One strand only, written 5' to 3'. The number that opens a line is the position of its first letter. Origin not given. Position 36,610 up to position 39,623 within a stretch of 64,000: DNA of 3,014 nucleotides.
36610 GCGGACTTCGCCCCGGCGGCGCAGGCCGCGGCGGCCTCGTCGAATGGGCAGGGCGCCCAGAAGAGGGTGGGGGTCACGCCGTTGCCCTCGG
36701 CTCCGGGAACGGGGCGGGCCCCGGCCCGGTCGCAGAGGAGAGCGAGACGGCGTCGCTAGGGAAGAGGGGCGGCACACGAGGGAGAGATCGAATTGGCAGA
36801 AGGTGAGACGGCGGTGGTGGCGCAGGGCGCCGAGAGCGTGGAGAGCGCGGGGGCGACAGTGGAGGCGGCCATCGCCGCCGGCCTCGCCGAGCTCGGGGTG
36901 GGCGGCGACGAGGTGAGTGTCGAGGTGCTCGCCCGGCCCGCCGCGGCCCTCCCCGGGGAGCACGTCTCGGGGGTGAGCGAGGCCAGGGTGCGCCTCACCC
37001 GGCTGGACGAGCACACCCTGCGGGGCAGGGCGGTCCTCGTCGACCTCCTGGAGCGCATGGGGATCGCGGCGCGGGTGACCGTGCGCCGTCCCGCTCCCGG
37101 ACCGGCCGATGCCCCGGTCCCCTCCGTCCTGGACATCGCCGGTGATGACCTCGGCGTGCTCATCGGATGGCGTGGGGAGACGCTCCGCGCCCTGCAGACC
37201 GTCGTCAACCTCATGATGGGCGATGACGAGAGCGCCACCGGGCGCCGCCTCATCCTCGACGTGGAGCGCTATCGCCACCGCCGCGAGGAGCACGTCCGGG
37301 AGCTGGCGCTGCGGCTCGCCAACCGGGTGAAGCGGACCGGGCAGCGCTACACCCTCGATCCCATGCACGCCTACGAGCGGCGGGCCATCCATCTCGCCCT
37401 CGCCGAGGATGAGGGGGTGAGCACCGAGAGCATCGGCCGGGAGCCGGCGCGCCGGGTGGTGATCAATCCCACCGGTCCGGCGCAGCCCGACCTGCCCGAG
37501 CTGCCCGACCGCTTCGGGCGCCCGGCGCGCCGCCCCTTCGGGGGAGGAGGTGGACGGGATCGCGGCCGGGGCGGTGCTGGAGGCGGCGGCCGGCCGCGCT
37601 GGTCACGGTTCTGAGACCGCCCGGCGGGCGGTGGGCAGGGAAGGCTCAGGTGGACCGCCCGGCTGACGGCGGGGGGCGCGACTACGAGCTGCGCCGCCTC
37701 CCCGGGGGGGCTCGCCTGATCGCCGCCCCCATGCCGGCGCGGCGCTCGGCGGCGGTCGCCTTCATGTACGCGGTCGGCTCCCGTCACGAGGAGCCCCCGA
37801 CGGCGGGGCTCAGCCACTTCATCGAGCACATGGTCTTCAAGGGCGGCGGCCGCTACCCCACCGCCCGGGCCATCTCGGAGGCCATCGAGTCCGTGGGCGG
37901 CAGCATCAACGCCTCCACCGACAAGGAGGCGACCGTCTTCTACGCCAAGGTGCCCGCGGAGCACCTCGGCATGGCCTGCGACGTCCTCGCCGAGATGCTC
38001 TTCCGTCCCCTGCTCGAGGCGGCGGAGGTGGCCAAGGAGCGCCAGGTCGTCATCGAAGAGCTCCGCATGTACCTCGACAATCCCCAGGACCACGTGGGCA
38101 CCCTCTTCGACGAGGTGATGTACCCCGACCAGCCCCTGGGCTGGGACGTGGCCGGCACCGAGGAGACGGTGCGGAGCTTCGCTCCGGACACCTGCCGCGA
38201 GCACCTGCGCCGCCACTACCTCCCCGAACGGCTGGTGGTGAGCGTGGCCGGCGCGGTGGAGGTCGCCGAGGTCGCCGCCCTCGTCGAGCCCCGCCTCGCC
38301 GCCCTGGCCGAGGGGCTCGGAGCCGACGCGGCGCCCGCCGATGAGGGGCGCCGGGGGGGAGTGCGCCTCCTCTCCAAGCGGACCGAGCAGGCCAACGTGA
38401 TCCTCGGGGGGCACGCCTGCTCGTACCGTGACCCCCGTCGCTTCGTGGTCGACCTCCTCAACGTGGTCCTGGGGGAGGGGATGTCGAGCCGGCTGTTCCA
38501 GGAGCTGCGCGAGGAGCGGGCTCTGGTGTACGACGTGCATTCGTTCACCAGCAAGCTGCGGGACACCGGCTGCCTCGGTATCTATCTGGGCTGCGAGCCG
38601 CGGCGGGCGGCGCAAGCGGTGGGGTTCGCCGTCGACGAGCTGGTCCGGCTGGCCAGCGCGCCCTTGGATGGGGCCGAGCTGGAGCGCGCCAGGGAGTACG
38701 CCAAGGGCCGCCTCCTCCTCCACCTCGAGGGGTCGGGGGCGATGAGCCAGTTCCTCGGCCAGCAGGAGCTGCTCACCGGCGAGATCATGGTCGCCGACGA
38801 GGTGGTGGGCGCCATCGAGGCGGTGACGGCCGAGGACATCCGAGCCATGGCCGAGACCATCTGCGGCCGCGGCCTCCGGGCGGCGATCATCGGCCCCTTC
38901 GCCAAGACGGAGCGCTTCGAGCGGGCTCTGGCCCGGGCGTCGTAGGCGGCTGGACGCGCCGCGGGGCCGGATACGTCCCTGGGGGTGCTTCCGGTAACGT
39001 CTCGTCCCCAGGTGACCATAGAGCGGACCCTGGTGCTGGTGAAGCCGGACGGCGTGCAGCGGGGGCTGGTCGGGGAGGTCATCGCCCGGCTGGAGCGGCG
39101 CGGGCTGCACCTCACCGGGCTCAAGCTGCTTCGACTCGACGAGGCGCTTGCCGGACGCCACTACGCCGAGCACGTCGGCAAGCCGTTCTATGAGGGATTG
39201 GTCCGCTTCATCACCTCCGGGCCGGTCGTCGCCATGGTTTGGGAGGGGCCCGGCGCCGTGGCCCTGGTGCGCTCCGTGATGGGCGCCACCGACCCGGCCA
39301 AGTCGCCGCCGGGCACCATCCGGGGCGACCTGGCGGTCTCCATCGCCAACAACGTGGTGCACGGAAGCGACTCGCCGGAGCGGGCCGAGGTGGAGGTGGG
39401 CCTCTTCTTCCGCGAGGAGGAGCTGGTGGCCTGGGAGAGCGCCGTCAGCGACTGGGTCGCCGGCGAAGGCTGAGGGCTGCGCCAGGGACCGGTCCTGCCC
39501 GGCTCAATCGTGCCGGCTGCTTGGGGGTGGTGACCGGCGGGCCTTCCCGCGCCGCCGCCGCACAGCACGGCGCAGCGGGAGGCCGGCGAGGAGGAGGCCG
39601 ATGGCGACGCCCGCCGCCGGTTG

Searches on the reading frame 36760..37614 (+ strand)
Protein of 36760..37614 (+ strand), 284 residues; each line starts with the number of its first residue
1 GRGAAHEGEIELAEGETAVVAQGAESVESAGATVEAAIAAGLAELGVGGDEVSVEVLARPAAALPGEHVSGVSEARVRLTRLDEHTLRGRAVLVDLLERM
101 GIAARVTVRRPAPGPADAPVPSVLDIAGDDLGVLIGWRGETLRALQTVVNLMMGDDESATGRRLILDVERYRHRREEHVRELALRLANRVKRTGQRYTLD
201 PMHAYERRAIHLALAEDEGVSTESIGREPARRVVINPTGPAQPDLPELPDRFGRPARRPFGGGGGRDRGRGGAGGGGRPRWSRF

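Call 7: search_protein_families(library=pfam, proteins=[window:36760-37614:+])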
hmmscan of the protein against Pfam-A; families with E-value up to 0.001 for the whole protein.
window:36760-37614:+ (284 aa): 3 families
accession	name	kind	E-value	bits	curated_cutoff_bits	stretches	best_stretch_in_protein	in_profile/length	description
PF01424.28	R3H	-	1.2e-19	70.5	26.8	1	178-237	2-60/60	R3H domain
PF13083.13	KH_KhpA-B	-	6.8e-09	36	32.1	1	123-156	32-65/73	KhpA/KhpB, KH domain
PF14804.11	Jag_N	-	4.4e-06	27.5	25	1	31-60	3-32/50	Jag N-terminus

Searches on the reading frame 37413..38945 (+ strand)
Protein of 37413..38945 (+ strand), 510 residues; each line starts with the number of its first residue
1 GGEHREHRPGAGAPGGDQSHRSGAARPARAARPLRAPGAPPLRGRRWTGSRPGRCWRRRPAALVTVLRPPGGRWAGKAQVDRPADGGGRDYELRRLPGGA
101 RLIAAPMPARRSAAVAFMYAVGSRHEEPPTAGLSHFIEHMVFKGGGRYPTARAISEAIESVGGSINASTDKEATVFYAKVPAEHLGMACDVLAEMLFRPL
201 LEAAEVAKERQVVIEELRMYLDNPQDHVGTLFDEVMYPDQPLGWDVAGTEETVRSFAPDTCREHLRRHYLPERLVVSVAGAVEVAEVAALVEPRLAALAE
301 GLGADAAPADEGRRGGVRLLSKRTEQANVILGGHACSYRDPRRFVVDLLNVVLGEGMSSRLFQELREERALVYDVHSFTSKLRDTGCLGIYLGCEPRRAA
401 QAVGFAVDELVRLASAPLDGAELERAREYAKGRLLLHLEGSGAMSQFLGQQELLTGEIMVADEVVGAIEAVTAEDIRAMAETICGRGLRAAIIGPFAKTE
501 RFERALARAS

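Call 7: search_protein_families(library=pfam, proteins=[window:37413-38945:+])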
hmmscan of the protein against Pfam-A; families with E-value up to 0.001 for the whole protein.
window:37413-38945:+ (510 aa): 2 families
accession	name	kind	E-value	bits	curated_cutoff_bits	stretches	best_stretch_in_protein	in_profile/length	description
PF00675.25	Peptidase_M16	-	3.1e-32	112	22.3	1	108-249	8-148/149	Insulinase (Peptidase family M16)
PF05193.26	Peptidase_M16_C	-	3.9e-31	108.8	23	1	261-428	7-179/181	Peptidase M16 inactive domain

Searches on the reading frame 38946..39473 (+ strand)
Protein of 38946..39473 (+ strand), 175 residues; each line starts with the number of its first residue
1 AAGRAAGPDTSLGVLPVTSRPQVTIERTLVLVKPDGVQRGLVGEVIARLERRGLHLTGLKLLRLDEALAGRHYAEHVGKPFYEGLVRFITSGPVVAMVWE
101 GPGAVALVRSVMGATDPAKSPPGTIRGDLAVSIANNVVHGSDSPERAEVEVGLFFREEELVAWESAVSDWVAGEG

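Call 7: search_protein_families(library=pfam, proteins=[window:38946-39473:+])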
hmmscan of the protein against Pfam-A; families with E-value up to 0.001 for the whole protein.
window:38946-39473:+ (175 aa): 1 family
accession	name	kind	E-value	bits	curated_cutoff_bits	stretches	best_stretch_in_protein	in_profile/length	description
PF00334.24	NDK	-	4e-54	182.6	27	1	26-159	1-134/135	Nucleoside diphosphate kinase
